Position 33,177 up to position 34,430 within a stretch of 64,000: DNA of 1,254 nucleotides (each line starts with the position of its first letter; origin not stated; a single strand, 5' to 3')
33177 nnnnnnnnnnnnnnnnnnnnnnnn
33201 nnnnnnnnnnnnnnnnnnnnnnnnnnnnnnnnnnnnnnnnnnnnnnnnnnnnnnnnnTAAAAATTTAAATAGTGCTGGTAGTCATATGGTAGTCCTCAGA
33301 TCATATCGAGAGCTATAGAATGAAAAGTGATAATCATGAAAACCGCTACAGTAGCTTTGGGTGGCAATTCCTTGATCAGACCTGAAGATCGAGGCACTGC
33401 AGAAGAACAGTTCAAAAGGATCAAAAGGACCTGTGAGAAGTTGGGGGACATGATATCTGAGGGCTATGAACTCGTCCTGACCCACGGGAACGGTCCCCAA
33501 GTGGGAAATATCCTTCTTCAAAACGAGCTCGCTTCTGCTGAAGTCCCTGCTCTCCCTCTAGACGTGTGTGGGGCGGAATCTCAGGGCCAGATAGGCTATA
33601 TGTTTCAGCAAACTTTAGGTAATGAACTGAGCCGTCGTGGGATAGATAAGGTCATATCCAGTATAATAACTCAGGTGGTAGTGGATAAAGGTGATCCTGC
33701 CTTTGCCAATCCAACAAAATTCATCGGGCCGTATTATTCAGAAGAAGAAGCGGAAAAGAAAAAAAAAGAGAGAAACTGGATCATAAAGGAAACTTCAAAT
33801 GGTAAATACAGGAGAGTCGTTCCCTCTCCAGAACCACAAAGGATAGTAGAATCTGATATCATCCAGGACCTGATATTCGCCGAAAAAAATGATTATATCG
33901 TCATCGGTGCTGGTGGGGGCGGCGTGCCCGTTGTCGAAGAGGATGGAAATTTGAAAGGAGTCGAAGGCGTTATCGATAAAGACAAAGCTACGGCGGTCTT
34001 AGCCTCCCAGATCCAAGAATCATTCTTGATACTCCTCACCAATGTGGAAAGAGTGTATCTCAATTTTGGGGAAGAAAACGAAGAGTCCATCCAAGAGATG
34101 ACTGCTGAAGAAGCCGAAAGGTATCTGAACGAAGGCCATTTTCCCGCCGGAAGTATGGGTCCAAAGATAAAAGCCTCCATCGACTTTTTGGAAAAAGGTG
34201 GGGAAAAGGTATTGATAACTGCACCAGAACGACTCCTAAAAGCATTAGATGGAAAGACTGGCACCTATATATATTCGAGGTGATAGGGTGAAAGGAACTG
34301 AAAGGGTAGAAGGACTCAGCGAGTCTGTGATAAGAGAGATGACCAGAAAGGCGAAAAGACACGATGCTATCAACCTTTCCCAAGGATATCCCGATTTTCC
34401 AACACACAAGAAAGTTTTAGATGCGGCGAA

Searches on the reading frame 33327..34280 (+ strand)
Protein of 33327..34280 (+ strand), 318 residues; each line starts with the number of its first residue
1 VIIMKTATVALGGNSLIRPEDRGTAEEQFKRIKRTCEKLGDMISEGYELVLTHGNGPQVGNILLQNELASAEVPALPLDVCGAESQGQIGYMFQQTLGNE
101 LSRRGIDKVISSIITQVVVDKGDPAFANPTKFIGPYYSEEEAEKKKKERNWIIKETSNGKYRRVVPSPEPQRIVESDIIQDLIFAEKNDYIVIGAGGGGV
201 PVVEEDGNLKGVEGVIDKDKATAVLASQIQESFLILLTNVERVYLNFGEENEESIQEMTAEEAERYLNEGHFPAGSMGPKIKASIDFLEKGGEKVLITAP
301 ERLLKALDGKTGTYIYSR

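Call 92: search_protein_families(library=pfam, proteins=[window:33327-34280:+], max_evalue=0.01)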
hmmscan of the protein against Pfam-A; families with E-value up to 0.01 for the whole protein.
window:33327-34280:+ (318 aa): 1 family
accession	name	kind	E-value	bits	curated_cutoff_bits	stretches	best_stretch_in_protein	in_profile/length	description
PF00696.33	AA_kinase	-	2.3e-23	83.6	24.9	1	9-298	5-233/234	Amino acid kinase family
